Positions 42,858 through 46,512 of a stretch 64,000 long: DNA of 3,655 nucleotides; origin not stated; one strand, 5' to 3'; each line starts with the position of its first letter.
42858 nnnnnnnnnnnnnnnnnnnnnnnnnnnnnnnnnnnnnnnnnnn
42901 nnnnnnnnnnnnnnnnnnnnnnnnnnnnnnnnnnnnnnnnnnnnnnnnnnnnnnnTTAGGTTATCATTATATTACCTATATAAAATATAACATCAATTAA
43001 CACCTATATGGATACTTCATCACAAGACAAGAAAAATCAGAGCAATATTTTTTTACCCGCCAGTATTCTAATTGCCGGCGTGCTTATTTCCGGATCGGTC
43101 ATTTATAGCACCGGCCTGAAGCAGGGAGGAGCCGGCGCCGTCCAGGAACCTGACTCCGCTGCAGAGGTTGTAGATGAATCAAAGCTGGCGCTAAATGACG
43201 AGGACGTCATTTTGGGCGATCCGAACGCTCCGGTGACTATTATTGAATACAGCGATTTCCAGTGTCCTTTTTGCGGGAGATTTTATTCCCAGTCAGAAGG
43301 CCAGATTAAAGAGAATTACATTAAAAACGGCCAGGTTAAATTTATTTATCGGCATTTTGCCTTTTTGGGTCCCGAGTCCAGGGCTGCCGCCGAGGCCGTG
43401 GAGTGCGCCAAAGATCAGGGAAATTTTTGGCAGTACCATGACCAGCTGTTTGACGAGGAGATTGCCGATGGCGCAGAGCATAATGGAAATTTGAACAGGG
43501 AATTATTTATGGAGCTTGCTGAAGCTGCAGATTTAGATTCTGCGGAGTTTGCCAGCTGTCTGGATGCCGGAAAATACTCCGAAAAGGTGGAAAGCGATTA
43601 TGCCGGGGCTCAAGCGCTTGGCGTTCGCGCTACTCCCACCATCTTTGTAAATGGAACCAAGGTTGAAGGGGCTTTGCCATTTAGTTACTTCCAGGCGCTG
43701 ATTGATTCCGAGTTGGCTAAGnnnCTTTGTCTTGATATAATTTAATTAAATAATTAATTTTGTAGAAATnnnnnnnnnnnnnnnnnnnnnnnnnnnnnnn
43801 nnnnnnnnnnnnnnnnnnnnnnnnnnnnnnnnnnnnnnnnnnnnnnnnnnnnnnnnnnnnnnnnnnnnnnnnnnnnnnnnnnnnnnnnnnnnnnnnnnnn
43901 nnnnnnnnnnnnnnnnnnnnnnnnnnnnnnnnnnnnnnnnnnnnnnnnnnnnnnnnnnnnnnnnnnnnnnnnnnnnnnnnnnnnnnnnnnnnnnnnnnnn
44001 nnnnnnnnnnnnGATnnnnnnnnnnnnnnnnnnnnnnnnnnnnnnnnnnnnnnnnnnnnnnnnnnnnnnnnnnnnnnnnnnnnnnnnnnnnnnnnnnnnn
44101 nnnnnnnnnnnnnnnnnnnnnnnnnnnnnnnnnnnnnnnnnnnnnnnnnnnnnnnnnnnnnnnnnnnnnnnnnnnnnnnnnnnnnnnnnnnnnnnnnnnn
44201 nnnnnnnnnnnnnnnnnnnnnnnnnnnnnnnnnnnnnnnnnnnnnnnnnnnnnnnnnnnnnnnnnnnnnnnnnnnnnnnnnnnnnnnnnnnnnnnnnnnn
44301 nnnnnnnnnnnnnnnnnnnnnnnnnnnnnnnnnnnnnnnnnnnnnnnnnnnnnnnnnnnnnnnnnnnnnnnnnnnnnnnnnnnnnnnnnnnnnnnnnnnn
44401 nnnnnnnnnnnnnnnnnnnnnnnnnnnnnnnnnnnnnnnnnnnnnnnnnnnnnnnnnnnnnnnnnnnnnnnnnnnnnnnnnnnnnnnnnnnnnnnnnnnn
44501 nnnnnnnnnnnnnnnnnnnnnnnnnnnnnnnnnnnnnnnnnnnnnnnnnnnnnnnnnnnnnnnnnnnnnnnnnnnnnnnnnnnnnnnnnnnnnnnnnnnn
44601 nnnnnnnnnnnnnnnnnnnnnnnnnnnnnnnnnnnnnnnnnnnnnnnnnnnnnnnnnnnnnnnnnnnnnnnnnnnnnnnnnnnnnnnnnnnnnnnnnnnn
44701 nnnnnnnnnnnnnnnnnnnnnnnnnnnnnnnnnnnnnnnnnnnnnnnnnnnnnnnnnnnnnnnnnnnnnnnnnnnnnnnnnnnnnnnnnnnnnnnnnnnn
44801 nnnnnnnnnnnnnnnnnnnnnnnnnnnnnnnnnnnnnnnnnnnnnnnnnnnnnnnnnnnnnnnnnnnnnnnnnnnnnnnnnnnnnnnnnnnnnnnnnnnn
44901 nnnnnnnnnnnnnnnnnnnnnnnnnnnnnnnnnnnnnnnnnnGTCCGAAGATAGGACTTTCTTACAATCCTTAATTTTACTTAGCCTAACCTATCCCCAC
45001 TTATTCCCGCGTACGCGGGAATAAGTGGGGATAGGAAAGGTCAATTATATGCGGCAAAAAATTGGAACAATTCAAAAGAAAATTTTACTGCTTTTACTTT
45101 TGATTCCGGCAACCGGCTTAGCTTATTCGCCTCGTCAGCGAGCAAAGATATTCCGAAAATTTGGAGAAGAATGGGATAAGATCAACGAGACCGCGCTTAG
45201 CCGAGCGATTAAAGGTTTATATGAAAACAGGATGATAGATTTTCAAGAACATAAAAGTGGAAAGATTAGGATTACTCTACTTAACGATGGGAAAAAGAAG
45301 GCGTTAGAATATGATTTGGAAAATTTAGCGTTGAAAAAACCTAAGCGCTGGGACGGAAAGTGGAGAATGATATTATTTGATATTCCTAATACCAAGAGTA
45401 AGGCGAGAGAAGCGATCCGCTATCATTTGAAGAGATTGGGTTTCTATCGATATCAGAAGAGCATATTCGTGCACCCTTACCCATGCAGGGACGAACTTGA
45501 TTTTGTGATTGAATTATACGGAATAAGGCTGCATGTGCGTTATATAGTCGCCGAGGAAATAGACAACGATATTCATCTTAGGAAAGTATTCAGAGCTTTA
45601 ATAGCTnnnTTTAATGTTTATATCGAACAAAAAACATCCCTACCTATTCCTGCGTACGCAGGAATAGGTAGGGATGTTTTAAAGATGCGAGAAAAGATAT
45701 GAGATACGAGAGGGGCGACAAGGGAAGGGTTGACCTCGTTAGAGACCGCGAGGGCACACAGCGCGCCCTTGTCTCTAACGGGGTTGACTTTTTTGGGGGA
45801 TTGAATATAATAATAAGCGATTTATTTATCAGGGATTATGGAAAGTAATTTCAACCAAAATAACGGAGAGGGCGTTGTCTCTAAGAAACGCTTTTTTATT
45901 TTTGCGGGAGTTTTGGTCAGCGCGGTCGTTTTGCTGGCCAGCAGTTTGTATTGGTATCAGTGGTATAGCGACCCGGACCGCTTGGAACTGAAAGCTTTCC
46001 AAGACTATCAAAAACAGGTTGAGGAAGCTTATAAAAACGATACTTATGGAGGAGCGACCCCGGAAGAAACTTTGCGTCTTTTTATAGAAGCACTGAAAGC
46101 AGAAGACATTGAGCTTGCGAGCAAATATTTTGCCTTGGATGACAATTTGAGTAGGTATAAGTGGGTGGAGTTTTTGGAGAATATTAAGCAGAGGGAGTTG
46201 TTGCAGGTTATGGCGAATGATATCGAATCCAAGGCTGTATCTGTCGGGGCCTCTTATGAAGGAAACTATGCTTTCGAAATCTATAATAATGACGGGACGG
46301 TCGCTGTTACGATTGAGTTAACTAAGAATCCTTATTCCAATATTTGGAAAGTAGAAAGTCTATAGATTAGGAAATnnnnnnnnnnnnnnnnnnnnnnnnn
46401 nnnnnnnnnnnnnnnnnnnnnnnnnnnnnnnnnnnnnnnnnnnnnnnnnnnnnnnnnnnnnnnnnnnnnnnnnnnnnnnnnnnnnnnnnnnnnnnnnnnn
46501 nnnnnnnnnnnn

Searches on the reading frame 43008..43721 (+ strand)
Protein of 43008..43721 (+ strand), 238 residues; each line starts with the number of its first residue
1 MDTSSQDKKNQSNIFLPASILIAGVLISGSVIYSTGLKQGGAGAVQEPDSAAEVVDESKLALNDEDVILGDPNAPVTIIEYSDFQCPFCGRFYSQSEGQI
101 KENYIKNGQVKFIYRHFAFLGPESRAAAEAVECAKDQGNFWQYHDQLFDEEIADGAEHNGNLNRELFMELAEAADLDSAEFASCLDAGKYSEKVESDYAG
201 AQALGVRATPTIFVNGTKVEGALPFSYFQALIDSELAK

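Call 16: search_protein_families(library=pfam, proteins=[window:43008-43721:+], max_evalue=0.1)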
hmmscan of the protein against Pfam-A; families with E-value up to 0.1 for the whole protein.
window:43008-43721:+ (238 aa): 6 families
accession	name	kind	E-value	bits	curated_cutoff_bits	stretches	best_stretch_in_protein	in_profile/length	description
PF13462.12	Thioredoxin_4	-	4.2e-40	138.1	23.2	1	64-233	3-164/165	Thioredoxin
PF01323.26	DSBA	-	4.4e-15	56.4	25.6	1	77-231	1-189/191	DSBA-like thioredoxin domain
PF13098.12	Thioredoxin_2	-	6e-07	30.2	27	1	78-231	9-103/104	Thioredoxin-like domain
PF13743.12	Thioredoxin_5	-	0.0022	18.2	27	1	160-220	108-169/186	Thioredoxin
PF23291.1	KOW4_SPT5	-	0.035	14.5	27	1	106-121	25-40/55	Transcription elongation factor SPT5, fourth KOW domain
PF18400.7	Thioredoxin_12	-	0.043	14.1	26.1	0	62-118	130-183/190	Thioredoxin-like domain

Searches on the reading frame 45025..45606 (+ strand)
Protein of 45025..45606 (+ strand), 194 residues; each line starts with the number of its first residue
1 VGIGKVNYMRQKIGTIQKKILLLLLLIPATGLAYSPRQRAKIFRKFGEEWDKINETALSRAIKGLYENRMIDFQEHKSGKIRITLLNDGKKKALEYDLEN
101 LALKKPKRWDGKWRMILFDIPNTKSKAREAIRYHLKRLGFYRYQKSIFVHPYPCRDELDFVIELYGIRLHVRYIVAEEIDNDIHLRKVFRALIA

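Call 16: search_protein_families(library=pfam, proteins=[window:45025-45606:+], max_evalue=0.1)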
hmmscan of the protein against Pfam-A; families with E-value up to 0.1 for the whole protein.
window:45025-45606:+ (194 aa): 2 families
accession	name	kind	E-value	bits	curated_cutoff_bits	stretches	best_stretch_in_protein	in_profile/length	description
PF20803.2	PaaX_M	-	7.4e-21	74.5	24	1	107-181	2-76/83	PaaX protein central Cas2-like domain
PF09827.14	CRISPR_Cas2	-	7.8e-05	23.2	23.8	1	113-150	2-36/74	CRISPR associated protein Cas2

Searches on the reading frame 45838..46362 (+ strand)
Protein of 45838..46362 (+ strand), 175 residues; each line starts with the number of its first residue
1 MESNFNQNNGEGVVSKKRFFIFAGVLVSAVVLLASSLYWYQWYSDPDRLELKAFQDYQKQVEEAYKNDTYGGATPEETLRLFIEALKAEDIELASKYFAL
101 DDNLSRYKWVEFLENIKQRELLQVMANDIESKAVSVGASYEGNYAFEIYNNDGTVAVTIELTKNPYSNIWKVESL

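Call 16: search_protein_families(library=pfam, proteins=[window:45838-46362:+], max_evalue=0.1)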
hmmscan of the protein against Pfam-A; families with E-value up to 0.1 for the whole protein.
window:45838-46362:+ (175 aa): 1 family
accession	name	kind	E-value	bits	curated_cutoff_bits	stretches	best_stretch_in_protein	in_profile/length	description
PF21825.2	crAss001_48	-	0.076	13.4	24.8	0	82-123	3-42/61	crAss001_48 related protein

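Call 39: find_homologous_proteins(query=window:45838-46362:+, max_evalue=0.001)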
Query window:45838-46362:+ (175 aa): 68 proteins with E <= 0.001 among 156 candidates.
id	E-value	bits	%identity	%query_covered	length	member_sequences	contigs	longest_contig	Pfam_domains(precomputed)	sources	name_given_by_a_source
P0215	4.2e-109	380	100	100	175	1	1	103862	-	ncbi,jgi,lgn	-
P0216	1.7e-84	300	79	100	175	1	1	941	-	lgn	-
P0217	3.6e-63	230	67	91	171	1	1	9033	-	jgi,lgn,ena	-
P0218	1.6e-51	193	54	95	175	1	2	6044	-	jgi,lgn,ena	-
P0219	2.3e-49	186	57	100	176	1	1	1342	-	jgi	-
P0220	1.2e-48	183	53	95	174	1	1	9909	-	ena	-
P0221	2.7e-46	176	54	91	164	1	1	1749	-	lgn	-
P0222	3.7e-45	172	57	83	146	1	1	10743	-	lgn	-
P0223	1.9e-43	166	50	90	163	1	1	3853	-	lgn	-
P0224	2.3e-42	163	52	91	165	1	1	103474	-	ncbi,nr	ncbi:MAG: hypothetical protein HZB99_03355 [Candidatus Harrisonbacteria bacterium]|nr:hypothetical p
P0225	2.8e-42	162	46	97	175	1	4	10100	-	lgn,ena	-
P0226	3.7e-40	156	47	92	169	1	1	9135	-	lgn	-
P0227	2.8e-39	153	59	67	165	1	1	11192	-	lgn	-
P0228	1.2e-32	131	55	67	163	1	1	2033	-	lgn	-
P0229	1.9e-32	131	41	97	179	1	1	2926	-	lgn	-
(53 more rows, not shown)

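Call 43: search_solved_structures(query=A2, max_evalue=10, show_alignments=0)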
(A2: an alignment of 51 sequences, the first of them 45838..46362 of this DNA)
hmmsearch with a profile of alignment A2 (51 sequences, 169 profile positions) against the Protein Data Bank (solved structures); distinct sequences matched with E-value up to 10: 12.
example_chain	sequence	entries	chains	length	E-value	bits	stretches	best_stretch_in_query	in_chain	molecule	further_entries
9r0z_A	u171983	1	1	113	0.00093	22.4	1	69-148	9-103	NTF0-DIM1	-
5l33_A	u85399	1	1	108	0.0035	20.5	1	73-130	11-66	denovo NTF2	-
9qzd_A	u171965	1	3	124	0.0049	20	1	72-151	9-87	dNTH0-H1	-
9r00_A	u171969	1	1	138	0.01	19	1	72-124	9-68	NTF2_HH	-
9r17_A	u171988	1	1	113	0.088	16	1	72-150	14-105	NTF0-DIM1-CAV2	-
6ncl_a0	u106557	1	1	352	0.14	15.3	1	6-40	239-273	P14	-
4qan_A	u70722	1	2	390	0.18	14.9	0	67-109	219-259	hypothetical protein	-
9r0t_A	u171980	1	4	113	0.19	14.8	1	72-151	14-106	NTF0-DIM1_CAV3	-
7dkg_A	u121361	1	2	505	0.71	13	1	77-149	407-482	Nucleoprotein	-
7dxp_A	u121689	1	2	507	0.71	13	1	77-149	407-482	Nucleoprotein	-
6mkg_A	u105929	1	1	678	2.5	11.2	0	6-44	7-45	penicillin binding protein 5 (PBP5)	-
9ugr_A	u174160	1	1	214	2.6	11.2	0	101-129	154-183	Syn-F4-Link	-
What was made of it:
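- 45838..46365 (+): Partner gene: a 175-aa protein with an N-terminal TM helix (aa ~16-44), a long helix, and an extracytoplasmic NTF2/SnoaL-like alpha+beta cone. Its signature motif is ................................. The profile hits designed NTF2 proteins at E ~1e-3 (call 43).
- On NTF2-like superfamily (partner protein): The profile hits designed NTF2 proteins at E 9e-4 (call 43).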

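Call 50: predict_structure(alignment_id=A2)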
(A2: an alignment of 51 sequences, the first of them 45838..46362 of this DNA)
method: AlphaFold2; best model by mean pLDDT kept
length: 175 residues; sequences in the alignment: 51
mean_pLDDT: 92.7   pTM: 0.72
mean pLDDT of the five models: 92.7, 92.4, 91.9, 90.8, 90.6
residues with pLDDT >= 90: 147; 70-90: 14; 50-70: 12; < 50: 2
segments of 3 or more residues with pLDDT < 50: none
pLDDT, mean of each block of 10 residues (from residue 1): 54 73 94 92 88 96 97 98 99 98 96 98 98 97 98 98 98 97
secondary structure, 60 per line:
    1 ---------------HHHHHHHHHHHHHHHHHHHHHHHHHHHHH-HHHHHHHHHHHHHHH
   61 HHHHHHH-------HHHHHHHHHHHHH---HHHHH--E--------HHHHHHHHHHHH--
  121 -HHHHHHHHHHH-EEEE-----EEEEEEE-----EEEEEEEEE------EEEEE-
elements in order: H16-44 H46-67 H75-87 H91-95 H107-118 H122-132 E134-137 E143-149 E155-163 E170-174
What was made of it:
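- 45838..46365 (+): AF2 model pLDDT is 92.7 (call 50).
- On NTF2-like superfamily (partner protein): AF2 pLDDT 92.7, with three helices plus a four-stranded sheet after the TM helix (call 50).
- The partner faces the same compartment as the enzyme (call 50).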

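Call 52: fold_search(model_id=the predicted structure, library=pdb)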
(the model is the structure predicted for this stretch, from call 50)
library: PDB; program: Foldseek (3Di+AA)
matches with E <= 10: 701; with E <= 0.001: 0
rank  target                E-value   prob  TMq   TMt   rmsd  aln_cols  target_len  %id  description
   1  4kvh                  1.1e-02  0.96  0.28  0.39   6.0       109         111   16  Crystal structure of ketosteroid isomerase fold protein Hmuk_0747 (released 2013-06-12)
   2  9iqd_A                1.2e-02  0.95  0.31  0.40   6.8       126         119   14  Apo-MicM,homologous of AkaM, SnoaL-like protein (released 2025-07-16)
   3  9iq3_A                1.9e-02  0.91  0.29  0.40   6.3       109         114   17  AkaM,SnoaL-lile Protein (released 2025-07-16)
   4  9iq3_B                2.0e-02  0.92  0.30  0.41   6.2       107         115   18  AkaM,SnoaL-lile Protein (released 2025-07-16)
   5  9iqm                  2.1e-02  0.92  0.29  0.37   6.4       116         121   16  CatM-L6S, a SnoaL-like protein in complex with substrate mimic L6S (released 2025-07-16)
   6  9iq7_A                2.7e-02  0.92  0.30  0.38   6.0       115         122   13  SacM-homologous of AkaM (released 2025-07-16)
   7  9iqd_D                2.7e-02  0.89  0.30  0.40   6.8       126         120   14  Apo-MicM,homologous of AkaM, SnoaL-like protein (released 2025-07-16)
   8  9iql_B                4.7e-02  0.87  0.30  0.38   6.0       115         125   13  SacM in complex with L6S (released 2025-07-16)
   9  9iqk_A                5.6e-02  0.85  0.30  0.38   6.0       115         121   13  SacM in complex with LC3 (released 2025-07-16)
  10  4mjd_A                5.9e-02  0.72  0.26  0.36   6.5       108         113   16  Crystal structure of ketosteroid isomerase fold protein Hmuk_0747 (released 2013-09-18)
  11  9iq5_A                5.9e-02  0.72  0.27  0.35   6.8       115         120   16  CatM, SnoaL-like protein (released 2025-07-16)
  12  9iqk_B                6.3e-02  0.84  0.30  0.38   6.0       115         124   13  SacM in complex with LC3 (released 2025-07-16)
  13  9iqn                  6.7e-02  0.72  0.28  0.36   6.7       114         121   16  CatM-W86A-L6R, a SnoaL-like protein in complex with substrate mimic L6R (released 2025-07-16)
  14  9iq7_B                7.1e-02  0.82  0.30  0.37   6.0       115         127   13  SacM-homologous of AkaM (released 2025-07-16)
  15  1mws_A                9.6e-02  0.44  0.21  0.08   8.0       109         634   11  Structure of nitrocefin acyl-Penicillin binding protein 2a from methicillin resistant Staphylococcus aureus strain 27r (released 2002-11-06)
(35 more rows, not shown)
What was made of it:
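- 45838..46365 (+): Foldseek's best matches are KSI/SnoaL-fold proteins (E 0.011, prob 0.96, call 52).
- On NTF2-like superfamily (partner protein): The best Foldseek E is 0.011 at prob 0.96 (KSI/SnoaL fold, call 52).
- Closest known: NTF2-like extracytoplasmic modules. Same: The alpha+beta cone fold (calls 43, 50, 52).
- The partner's fold match is generic (E 0.011, call 52).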

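Call 71: find_encoding_contigs(protein=P0215, flank=3000, max_places=2)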
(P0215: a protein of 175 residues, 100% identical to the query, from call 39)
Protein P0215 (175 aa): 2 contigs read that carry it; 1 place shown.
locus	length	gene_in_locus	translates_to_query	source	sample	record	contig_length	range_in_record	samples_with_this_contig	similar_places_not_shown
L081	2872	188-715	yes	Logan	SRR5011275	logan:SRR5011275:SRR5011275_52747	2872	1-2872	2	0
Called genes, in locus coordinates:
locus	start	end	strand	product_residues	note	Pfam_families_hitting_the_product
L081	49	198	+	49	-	-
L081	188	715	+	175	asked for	-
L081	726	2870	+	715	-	?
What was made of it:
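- Tried and rejected: The partner is on record (P0215, 103.9-kb contig), but only a 2.9-kb Logan contig was returned (call 71).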
